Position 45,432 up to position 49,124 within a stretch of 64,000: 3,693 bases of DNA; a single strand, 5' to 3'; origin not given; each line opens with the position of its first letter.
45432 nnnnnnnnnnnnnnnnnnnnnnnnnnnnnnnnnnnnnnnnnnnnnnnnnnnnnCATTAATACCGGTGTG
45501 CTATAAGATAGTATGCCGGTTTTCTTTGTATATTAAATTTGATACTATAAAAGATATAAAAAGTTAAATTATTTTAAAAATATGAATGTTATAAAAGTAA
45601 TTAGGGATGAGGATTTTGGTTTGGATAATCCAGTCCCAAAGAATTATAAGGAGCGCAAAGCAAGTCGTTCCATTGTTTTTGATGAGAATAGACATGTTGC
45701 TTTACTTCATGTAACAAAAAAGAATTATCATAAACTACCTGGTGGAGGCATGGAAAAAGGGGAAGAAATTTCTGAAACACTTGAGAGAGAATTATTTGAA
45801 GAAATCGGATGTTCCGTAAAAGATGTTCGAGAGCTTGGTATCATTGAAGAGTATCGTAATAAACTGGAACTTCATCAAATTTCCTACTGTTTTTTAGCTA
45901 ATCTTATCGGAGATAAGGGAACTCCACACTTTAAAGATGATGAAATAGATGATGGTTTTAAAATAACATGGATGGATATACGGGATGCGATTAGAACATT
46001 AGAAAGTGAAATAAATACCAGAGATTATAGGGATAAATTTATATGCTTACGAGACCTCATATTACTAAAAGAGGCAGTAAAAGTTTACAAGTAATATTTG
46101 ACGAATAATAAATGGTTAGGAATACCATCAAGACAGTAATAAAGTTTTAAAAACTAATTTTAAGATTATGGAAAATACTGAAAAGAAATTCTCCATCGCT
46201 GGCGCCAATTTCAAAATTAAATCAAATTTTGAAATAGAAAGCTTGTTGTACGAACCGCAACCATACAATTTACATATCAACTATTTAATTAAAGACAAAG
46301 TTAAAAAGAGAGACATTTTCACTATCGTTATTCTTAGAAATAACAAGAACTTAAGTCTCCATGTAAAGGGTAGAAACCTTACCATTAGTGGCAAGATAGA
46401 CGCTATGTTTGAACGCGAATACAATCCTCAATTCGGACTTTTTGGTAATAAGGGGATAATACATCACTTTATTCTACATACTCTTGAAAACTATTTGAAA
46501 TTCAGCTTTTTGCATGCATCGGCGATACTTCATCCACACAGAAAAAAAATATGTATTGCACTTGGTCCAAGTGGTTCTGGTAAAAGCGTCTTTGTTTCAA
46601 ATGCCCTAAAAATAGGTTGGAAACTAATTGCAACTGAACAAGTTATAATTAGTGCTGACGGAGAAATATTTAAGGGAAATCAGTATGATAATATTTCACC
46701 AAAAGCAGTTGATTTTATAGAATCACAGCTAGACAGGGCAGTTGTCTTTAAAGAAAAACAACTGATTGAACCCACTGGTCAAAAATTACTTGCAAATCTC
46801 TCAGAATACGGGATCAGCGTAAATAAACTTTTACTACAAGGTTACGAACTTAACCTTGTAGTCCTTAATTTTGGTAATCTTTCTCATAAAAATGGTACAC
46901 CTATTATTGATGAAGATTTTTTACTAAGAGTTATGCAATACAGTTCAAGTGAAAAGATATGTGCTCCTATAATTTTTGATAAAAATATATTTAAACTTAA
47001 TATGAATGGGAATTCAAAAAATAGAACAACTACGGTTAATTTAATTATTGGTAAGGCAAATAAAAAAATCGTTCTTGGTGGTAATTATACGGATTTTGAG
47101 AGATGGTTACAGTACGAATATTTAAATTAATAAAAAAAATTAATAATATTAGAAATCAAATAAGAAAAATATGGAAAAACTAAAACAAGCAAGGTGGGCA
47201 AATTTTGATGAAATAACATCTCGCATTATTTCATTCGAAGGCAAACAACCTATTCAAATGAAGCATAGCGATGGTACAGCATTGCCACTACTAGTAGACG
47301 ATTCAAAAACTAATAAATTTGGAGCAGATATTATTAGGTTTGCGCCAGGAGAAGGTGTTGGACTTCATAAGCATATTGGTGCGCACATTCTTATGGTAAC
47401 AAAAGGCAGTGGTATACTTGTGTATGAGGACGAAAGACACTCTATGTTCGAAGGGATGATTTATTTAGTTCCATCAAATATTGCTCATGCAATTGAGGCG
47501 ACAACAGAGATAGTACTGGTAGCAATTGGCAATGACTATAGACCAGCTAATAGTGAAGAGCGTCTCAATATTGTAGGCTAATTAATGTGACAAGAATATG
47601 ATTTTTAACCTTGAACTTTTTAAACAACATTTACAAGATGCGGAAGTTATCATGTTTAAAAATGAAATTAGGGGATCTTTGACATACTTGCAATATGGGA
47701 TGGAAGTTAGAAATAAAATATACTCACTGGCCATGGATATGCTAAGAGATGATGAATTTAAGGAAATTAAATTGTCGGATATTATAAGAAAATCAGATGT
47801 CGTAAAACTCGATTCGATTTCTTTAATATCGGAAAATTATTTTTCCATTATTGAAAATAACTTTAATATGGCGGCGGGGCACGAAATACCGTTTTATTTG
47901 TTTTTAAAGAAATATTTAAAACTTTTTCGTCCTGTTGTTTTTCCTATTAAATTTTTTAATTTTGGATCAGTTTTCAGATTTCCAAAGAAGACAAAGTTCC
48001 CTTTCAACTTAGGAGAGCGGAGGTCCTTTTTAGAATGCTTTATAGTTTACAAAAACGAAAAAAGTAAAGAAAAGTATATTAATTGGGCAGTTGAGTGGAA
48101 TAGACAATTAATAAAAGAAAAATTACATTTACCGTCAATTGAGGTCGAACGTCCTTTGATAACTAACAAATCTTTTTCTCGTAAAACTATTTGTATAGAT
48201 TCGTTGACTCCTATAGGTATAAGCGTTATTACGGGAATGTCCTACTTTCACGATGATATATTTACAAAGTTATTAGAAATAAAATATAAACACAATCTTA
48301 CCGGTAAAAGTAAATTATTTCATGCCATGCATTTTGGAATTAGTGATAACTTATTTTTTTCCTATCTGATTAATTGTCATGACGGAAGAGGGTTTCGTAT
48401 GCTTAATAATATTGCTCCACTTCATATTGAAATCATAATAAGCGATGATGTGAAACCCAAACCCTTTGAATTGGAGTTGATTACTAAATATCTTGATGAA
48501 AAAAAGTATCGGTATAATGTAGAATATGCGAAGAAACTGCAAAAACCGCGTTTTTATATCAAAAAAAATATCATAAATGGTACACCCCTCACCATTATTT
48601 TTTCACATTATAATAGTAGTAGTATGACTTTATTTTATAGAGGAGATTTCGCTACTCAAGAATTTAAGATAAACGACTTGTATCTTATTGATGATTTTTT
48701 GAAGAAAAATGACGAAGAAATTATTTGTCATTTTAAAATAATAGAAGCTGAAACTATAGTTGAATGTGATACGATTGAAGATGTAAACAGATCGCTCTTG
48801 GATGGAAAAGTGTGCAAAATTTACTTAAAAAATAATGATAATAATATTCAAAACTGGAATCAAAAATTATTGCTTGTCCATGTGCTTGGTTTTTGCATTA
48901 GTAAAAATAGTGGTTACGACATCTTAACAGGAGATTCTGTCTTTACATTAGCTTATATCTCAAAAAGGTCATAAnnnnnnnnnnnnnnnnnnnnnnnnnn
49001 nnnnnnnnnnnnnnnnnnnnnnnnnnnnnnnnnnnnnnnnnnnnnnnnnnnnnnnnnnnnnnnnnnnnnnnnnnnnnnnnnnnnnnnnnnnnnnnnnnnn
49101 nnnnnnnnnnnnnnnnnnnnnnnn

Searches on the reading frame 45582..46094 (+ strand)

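Call 3: search_protein_families(library=pfam, proteins=[window:45582-46094:+], max_evalue=0.1)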
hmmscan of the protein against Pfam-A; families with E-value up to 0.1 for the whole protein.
window:45582-46094:+ (170 aa): 4 families
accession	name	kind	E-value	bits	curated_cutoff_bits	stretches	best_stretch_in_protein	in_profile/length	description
PF00293.34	NUDIX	-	1.7e-15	57.6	21.1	1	27-138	5-119/134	NUDIX domain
PF13869.12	NUDIX_2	-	0.016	15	27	1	38-82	59-102/188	Nucleotide hydrolase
PF22327.2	Nudt16-like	-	0.028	14.8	27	1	39-82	24-68/161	U8 snoRNA-decapping enzyme-like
PF00392.27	GntR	-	0.04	14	27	0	121-143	29-51/64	Bacterial regulatory proteins, gntR family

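Call 4: search_protein_families(library=ncbifam, proteins=[window:45582-46094:+], max_evalue=0.1)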
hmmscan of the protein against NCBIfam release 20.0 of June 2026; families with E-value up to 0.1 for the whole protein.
window:45582-46094:+ (170 aa): 18 families
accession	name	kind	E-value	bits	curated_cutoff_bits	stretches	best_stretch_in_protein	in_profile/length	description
NF001934.0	PRK00714.1-1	equivalog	1.1e-06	28.2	241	1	33-88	16-71/176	RNA pyrophosphohydrolase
NF006530.0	PRK08999.1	equivalog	2e-06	27.1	245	1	46-85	31-70/315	Nudix family hydrolase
NF001936.0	PRK00714.1-3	equivalog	3.6e-06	26.9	118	1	47-94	34-76/155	RNA pyrophosphohydrolase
NF052459.1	OxoGTPPhMutT1Mycb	equivalog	5e-06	25.8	475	1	34-143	15-116/292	8-oxo-(d)GTP phosphatase MutT1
NF001937.0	PRK00714.1-4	equivalog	8.2e-06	25.5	139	1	34-90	17-73/161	RNA pyrophosphohydrolase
NF001938.0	PRK00714.1-5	equivalog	2.4e-05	23.8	116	1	42-79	39-76/172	RNA pyrophosphohydrolase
NF008044.0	PRK10776.1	equivalog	3e-05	23.9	148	1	47-89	30-72/130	8-oxo-dGTP diphosphatase MutT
TIGR02705.1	nudix_YtkD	equivalog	8e-05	22.2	154.4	1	46-86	43-83/156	RNA deprotection pyrophosphohydrolase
TIGR00586.1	mutt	equivalog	0.00014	21.9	97.9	1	48-91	32-76/129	8-oxo-dGTP diphosphatase MutT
NF006961.0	PRK09438.1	equivalog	0.00025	20.6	103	1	20-81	3-65/151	dihydroneopterin triphosphate diphosphatase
NF012016.0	PRK15472.1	equivalog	0.00052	19.7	95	1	51-79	34-62/141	nucleoside triphosphatase NudI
NF001299.0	PRK00241.1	equivalog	0.00053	19.5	158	1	48-86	159-197/263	NAD(+) diphosphatase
NF001935.0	PRK00714.1-2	equivalog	0.00053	19.5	259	1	43-90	26-73/183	RNA pyrophosphohydrolase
NF041652.1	Nud_hyd_Dein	equivalog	0.00058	20.1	200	1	37-87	25-82/152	Nudix hydrolase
NF008736.0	PRK11762.1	equivalog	0.00094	18.7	169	1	49-86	74-112/186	ADP compounds hydrolase NudE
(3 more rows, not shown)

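Call 22: search_protein_families(library=padloc, proteins=[window:45582-46094:+], max_evalue=0.01)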
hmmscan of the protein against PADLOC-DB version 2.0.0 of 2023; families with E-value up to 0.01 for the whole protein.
window:45582-46094:+ (170 aa): 1 family
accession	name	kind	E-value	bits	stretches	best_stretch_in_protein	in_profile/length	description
PDLC04899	PDC-S07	-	8.5e-08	29.9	1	47-98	32-83/135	-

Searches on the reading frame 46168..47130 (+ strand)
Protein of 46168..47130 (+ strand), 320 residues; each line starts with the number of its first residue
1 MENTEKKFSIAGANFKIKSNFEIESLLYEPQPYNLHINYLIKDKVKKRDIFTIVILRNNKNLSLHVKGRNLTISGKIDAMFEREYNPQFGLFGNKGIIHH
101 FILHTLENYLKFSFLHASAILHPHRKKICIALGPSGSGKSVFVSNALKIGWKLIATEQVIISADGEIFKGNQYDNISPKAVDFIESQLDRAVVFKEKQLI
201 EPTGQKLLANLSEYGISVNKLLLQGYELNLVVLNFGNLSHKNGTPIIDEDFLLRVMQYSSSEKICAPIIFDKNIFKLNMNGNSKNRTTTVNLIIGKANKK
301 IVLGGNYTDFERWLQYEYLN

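Call 3: search_protein_families(library=pfam, proteins=[window:46168-47130:+], max_evalue=0.1)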
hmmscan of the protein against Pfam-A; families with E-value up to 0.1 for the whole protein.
window:46168-47130:+ (320 aa): 0 families

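Call 4: search_protein_families(library=ncbifam, proteins=[window:46168-47130:+], max_evalue=0.1)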
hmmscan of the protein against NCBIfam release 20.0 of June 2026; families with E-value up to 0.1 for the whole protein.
window:46168-47130:+ (320 aa): 1 family
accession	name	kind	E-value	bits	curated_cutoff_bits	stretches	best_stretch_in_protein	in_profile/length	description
TIGR04352.1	HprK_rel_A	equivalog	0.0046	16.1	200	1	114-192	98-175/280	HprK-related kinase A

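Call 22: search_protein_families(library=padloc, proteins=[window:46168-47130:+], max_evalue=0.01)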
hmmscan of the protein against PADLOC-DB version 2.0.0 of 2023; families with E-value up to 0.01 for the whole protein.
window:46168-47130:+ (320 aa): 0 families

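Call 54: search_protein_families(library=pfam, proteins=[window:46168-47130:+], max_evalue=10)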
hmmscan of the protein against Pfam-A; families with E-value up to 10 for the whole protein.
window:46168-47130:+ (320 aa): 1 family
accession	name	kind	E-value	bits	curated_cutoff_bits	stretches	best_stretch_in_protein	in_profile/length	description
PF13671.12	AAA_33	-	0.14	12.9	27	1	130-165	3-39/143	AAA domain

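Call 70: search_protein_families(library=phrogs, proteins=[window:46168-47130:+], max_evalue=0.01)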
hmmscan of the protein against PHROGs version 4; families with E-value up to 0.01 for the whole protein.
window:46168-47130:+ (320 aa): 0 families

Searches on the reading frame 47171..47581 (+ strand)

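Call 3: search_protein_families(library=pfam, proteins=[window:47171-47581:+], max_evalue=0.1)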
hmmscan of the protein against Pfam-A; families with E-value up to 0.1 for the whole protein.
window:47171-47581:+ (136 aa): 6 families
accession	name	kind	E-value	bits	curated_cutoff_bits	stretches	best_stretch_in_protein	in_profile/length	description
PF07883.17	Cupin_2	-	9.9e-11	41.6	27.2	1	55-113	3-61/70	Cupin domain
PF02311.25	AraC_binding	-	8.2e-08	32.5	21.1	1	59-112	12-65/135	AraC-like ligand binding domain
PF00190.28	Cupin_1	-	0.0014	18.7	22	1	48-128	31-121/151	Cupin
PF12973.13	Cupin_7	-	0.0025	18.1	27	1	35-116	19-98/105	ChrR Cupin-like domain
PF06339.18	Ectoine_synth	-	0.017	15.8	27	1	66-120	53-107/127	Ectoine synthase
PF02041.22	Auxin_BP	-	0.017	15.3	21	1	56-96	50-89/167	Auxin binding protein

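Call 4: search_protein_families(library=ncbifam, proteins=[window:47171-47581:+], max_evalue=0.1)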
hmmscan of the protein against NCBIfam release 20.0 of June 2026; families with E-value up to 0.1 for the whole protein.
window:47171-47581:+ (136 aa): 6 families
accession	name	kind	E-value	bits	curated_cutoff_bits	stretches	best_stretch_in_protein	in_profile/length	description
NF049940.1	MandnitrLy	equivalog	7.1e-05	22.6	140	1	42-118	27-104/130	(R)-mandelonitrile lyase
NF010028.0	PRK13503.1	equivalog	0.0002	20.8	288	1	59-119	24-84/278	HTH-type transcriptional activator RhaS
NF009806.0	PRK13290.1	subfamily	0.0043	17.1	128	1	67-121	54-108/130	ectoine synthase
NF010026.0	PRK13501.1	equivalog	0.016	14.4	363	1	56-119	24-87/290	HTH-type transcriptional activator RhaR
NF007408.0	PRK09943.1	equivalog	0.021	14.4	211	1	25-115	83-173/185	HTH-type transcriptional regulator PuuR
TIGR00218.1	manA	equivalog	0.032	13.4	116.2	1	68-114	308-355/359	mannose-6-phosphate isomerase, class I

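Call 22: search_protein_families(library=padloc, proteins=[window:47171-47581:+], max_evalue=0.01)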
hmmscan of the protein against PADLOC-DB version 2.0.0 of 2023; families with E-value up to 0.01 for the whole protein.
window:47171-47581:+ (136 aa): 0 families

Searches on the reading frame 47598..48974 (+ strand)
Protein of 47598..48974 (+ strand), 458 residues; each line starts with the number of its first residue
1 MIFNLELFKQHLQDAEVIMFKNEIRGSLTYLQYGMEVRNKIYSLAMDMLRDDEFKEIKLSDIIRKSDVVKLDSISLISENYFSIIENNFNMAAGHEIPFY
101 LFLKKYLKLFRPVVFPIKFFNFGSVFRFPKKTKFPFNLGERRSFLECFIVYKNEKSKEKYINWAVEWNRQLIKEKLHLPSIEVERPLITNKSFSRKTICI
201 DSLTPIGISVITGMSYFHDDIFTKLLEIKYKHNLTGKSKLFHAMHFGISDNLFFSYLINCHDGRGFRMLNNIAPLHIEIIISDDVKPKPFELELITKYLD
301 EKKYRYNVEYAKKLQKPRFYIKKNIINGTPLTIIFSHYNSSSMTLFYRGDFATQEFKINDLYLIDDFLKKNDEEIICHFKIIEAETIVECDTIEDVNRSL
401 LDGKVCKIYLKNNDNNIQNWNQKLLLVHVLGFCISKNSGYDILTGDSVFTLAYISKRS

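Call 3: search_protein_families(library=pfam, proteins=[window:47598-48974:+], max_evalue=0.1)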
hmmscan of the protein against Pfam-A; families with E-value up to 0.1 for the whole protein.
window:47598-48974:+ (458 aa): 2 families
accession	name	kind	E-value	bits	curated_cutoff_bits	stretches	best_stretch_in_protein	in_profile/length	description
PF07097.16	DUF1359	-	0.017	15.7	25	0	128-149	49-70/104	Protein of unknown function (DUF1359)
PF17507.7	DUF5439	-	0.044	14.7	27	1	319-379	9-68/75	Family of unknown function (DUF5439)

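Call 4: search_protein_families(library=ncbifam, proteins=[window:47598-48974:+], max_evalue=0.1)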
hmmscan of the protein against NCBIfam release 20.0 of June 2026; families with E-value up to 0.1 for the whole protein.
window:47598-48974:+ (458 aa): 2 families
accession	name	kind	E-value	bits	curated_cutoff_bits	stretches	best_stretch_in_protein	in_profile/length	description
TIGR00408.1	proS_fam_I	equivalog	2.4e-21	76.2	437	1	7-417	11-431/475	proline--tRNA ligase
TIGR00414.1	serS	equivalog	0.072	12.1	301.65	0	30-127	168-263/418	serine--tRNA ligase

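Call 22: search_protein_families(library=padloc, proteins=[window:47598-48974:+], max_evalue=0.01)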
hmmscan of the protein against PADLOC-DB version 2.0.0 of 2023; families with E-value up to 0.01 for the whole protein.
window:47598-48974:+ (458 aa): 0 families

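Call 70: search_protein_families(library=phrogs, proteins=[window:47598-48974:+], max_evalue=0.01)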
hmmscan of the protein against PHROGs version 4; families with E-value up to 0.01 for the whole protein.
window:47598-48974:+ (458 aa): 0 families

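Call 81: search_protein_families(library=pfam, proteins=[window:47598-48974:+], max_evalue=0.01)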
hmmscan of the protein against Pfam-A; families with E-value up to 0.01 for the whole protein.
window:47598-48974:+ (458 aa): 0 families

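Call 107: search_solved_structures(query=window:47598-48974:+, max_evalue=0.01, show_alignments=1)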
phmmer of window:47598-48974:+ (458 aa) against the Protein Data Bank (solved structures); distinct sequences matched with E-value up to 0.01: 2.
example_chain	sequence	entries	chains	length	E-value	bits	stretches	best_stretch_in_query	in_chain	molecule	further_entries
1nj8_A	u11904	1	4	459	1e-11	47.8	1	6-379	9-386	Proline-tRNA Synthetase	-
1nj1_A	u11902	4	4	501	3e-09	39.6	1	6-281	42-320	Proline-tRNA Synthetase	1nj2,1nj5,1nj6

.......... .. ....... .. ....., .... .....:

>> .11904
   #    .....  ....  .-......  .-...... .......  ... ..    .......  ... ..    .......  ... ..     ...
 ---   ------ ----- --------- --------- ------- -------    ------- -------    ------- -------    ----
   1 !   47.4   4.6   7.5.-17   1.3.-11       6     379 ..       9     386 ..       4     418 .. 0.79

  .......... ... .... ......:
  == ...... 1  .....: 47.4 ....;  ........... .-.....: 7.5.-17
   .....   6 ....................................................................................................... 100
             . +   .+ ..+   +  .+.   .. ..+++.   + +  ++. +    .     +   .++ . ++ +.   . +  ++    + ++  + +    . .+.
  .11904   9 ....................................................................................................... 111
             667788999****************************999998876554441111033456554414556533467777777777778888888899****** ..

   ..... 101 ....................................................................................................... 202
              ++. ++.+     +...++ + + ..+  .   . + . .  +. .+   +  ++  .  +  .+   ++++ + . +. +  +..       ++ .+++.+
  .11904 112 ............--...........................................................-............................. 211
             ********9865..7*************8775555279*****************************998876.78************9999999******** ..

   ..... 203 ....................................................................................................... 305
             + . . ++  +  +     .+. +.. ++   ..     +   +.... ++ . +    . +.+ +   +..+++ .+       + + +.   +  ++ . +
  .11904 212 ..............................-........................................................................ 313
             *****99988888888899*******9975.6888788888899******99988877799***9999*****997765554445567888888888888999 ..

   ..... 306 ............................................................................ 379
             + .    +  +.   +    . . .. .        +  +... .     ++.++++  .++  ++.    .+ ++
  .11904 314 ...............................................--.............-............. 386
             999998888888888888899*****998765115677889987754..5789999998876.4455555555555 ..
